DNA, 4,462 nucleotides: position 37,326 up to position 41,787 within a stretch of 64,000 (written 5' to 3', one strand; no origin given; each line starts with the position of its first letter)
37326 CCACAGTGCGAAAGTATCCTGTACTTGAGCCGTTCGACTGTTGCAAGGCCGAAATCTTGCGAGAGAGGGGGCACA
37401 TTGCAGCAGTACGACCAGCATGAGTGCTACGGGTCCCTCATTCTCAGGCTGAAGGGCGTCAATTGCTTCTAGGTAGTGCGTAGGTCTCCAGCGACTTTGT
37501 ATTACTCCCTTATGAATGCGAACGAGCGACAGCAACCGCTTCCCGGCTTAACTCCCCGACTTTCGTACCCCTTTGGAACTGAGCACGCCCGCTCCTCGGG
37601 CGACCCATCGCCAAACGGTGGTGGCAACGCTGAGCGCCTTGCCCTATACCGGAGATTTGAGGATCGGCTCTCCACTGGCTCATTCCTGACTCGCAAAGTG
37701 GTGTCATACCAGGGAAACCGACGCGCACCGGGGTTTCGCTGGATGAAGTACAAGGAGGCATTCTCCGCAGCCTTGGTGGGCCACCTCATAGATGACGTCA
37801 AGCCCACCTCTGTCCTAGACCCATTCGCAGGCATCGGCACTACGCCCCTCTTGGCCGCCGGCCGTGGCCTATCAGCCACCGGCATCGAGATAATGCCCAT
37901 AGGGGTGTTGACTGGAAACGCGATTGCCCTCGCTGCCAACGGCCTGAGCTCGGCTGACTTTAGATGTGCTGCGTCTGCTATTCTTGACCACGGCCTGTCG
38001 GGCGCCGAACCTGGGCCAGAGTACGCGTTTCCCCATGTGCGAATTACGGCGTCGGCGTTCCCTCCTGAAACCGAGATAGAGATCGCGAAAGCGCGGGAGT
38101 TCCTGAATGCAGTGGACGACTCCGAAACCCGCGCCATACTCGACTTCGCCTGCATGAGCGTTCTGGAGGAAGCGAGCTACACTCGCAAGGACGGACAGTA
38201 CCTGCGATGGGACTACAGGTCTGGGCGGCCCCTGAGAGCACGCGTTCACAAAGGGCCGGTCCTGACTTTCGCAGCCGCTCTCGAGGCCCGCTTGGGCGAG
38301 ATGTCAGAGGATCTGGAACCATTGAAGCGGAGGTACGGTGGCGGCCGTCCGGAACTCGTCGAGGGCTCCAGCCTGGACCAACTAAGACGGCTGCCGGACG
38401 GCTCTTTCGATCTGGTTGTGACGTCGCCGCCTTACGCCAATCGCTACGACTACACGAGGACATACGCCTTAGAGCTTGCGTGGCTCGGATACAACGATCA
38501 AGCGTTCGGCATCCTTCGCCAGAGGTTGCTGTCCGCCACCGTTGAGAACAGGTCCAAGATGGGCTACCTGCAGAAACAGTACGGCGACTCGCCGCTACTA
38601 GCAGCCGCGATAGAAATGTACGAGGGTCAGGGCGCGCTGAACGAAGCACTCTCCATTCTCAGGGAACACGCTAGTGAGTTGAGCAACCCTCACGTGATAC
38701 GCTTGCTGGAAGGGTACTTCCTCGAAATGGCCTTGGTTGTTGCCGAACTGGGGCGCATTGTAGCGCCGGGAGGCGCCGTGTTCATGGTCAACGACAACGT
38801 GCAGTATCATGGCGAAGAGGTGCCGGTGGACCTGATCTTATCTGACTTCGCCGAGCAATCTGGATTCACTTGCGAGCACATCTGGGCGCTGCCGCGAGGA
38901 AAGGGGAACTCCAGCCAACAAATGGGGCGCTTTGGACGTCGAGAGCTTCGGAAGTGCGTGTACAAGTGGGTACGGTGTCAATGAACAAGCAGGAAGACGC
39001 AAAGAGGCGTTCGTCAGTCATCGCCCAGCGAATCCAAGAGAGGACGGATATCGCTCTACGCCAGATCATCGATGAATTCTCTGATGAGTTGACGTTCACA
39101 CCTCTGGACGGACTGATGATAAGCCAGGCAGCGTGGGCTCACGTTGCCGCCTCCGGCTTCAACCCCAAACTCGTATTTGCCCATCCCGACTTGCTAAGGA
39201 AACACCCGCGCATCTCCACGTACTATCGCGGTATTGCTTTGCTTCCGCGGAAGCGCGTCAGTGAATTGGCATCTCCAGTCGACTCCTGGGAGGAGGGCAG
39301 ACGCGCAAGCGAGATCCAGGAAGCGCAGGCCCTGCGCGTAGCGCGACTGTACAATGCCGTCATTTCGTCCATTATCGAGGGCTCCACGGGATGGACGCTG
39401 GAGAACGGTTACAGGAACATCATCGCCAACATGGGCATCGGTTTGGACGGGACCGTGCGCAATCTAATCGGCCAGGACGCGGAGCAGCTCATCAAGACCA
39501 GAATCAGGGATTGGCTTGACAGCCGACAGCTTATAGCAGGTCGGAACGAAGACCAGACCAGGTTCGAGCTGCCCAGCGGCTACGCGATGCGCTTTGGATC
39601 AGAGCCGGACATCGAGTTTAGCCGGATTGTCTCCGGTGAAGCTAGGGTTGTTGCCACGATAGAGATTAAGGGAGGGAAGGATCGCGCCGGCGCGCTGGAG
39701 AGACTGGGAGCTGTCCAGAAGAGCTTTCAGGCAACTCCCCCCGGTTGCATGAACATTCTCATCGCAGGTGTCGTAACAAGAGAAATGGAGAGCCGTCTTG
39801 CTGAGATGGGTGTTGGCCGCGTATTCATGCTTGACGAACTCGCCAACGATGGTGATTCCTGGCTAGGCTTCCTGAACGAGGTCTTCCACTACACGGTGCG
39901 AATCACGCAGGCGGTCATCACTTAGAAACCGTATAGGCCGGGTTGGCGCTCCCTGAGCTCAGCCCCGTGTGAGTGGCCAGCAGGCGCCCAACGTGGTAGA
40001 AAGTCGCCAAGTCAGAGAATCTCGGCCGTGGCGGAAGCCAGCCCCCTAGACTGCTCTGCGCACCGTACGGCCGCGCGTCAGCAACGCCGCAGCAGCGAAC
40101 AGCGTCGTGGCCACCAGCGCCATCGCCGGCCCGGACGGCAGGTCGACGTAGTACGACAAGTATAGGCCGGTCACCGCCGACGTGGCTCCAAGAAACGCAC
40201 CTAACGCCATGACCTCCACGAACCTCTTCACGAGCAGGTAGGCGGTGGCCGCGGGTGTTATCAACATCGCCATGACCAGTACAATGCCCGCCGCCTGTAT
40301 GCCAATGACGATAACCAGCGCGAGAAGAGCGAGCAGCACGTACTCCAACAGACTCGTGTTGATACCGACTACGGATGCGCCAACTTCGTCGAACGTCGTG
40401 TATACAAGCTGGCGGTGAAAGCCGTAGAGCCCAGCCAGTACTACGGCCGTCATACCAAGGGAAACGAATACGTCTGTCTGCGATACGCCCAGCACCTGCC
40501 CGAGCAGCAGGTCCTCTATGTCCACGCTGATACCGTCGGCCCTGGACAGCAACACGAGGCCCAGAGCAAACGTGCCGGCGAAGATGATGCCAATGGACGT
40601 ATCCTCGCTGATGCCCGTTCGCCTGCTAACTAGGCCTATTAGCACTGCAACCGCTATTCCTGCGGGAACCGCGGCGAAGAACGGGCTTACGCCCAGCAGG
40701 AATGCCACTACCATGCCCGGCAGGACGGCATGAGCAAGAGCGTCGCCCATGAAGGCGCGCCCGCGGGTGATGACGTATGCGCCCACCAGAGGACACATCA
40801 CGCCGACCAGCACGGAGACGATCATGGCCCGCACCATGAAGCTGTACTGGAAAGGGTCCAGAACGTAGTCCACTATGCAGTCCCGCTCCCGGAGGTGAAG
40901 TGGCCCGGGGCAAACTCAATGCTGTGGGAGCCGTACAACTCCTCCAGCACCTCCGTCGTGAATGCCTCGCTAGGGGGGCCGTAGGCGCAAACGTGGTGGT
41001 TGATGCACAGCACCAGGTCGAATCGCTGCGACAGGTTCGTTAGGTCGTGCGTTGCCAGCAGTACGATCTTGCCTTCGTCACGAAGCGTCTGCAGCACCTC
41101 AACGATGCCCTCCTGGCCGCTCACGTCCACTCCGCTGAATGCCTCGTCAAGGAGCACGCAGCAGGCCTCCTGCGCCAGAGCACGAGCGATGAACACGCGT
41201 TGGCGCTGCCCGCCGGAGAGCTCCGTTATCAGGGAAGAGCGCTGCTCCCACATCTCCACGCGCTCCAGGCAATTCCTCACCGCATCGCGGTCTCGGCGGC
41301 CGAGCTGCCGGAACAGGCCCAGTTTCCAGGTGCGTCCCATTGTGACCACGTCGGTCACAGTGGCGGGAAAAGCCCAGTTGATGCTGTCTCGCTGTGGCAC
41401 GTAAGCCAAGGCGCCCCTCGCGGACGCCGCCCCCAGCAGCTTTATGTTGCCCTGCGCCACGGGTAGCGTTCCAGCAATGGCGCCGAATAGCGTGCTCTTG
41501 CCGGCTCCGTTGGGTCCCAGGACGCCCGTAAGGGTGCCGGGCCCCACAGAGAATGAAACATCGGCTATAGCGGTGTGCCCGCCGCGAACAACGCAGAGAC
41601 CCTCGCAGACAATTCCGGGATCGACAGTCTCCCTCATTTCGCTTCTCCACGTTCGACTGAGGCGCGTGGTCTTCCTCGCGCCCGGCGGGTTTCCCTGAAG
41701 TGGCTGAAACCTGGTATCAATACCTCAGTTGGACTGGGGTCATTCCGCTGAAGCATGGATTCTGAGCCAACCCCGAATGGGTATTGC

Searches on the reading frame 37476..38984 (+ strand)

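Call 60: search_protein_families(library=pfam, proteins=[window:37476-38984:+], max_evalue=0.01)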
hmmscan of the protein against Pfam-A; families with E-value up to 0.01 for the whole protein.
window:37476-38984:+ (502 aa): 3 families
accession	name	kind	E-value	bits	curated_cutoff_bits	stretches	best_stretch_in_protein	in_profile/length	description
PF01555.25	N6_N4_Mtase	-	6.2e-06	26.8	26.7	1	85-140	159-212/221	DNA methylase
PF03602.21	Cons_hypoth95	-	0.0014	18.8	24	0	293-329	94-132/182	Conserved hypothetical protein 95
PF01170.24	UPF0020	-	0.0087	16.2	22.3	0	299-329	111-140/197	RMKL-like, methyltransferase domain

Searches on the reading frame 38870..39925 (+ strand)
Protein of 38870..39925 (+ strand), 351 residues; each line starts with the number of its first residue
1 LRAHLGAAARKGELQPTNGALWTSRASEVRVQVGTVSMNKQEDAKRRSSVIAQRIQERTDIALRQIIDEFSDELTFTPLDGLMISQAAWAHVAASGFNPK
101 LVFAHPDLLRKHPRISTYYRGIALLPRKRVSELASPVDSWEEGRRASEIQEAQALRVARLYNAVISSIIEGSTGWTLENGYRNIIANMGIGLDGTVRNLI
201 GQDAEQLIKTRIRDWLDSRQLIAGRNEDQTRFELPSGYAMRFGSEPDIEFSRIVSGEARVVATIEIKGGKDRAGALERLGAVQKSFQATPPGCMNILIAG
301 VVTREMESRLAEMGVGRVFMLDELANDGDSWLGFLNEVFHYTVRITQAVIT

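Call 60: search_protein_families(library=pfam, proteins=[window:38870-39925:+], max_evalue=0.01)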
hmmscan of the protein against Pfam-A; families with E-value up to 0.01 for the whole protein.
window:38870-39925:+ (351 aa): 1 family
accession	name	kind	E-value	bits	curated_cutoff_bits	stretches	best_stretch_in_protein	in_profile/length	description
PF09571.16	RE_XcyI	-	3.3e-20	73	25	1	84-288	36-245/305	XcyI restriction endonuclease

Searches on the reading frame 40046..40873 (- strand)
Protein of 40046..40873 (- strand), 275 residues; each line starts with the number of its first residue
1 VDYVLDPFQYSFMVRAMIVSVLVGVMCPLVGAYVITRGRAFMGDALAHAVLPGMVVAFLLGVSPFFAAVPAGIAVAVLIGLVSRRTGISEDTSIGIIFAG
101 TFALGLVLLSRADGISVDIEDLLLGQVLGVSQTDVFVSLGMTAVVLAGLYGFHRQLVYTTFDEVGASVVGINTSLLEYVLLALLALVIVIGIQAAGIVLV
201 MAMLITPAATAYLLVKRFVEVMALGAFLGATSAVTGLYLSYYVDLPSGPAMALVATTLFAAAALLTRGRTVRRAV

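Call 60: search_protein_families(library=pfam, proteins=[window:40046-40873:-], max_evalue=0.01)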
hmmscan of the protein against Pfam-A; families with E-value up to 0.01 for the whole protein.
window:40046-40873:- (275 aa): 2 families
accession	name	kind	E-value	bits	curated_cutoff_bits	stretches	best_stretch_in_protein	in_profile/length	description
PF00950.22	ABC-3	-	6.9e-75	252.3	20.1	1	9-263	1-255/258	ABC 3 transport family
PF01032.23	FecCD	-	0.00031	20.3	26.5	1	56-260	95-306/311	FecCD transport family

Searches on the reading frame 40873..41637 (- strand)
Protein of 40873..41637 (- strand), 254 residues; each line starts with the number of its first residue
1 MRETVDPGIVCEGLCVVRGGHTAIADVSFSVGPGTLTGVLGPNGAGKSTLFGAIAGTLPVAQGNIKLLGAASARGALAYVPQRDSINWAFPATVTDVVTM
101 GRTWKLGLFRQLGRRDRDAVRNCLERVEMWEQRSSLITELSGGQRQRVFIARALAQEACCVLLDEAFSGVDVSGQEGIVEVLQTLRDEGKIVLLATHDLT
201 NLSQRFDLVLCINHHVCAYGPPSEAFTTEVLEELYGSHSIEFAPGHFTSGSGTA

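Call 60: search_protein_families(library=pfam, proteins=[window:40873-41637:-], max_evalue=0.01)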
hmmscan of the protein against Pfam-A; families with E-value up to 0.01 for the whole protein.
window:40873-41637:- (254 aa): 7 families
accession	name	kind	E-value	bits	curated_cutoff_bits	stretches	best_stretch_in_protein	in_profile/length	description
PF00005.33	ABC_tran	-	6.6e-26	92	25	1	25-167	2-136/137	ABC transporter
PF02463.25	SMC_N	-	9.1e-06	25.7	40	0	36-58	26-48/220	RecF/RecN/SMC N terminal domain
PF13304.12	AAA_21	-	1.2e-05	25.9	27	1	36-64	1-32/304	AAA domain, putative AbiEii toxin, Type IV TA system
PF13558.12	SbcC_Walker_B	-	0.0012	19.4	27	0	132-183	25-89/90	SbcC/RAD50-like, Walker B motif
PF13476.12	AAA_23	-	0.0018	19.4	27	1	35-55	20-40/201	AAA domain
PF13555.12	AAA_29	-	0.0018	18.5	27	1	36-58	24-46/61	P-loop containing region of AAA domain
PF13514.12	AAA_27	-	0.0048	17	22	1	20-55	12-47/206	AAA domain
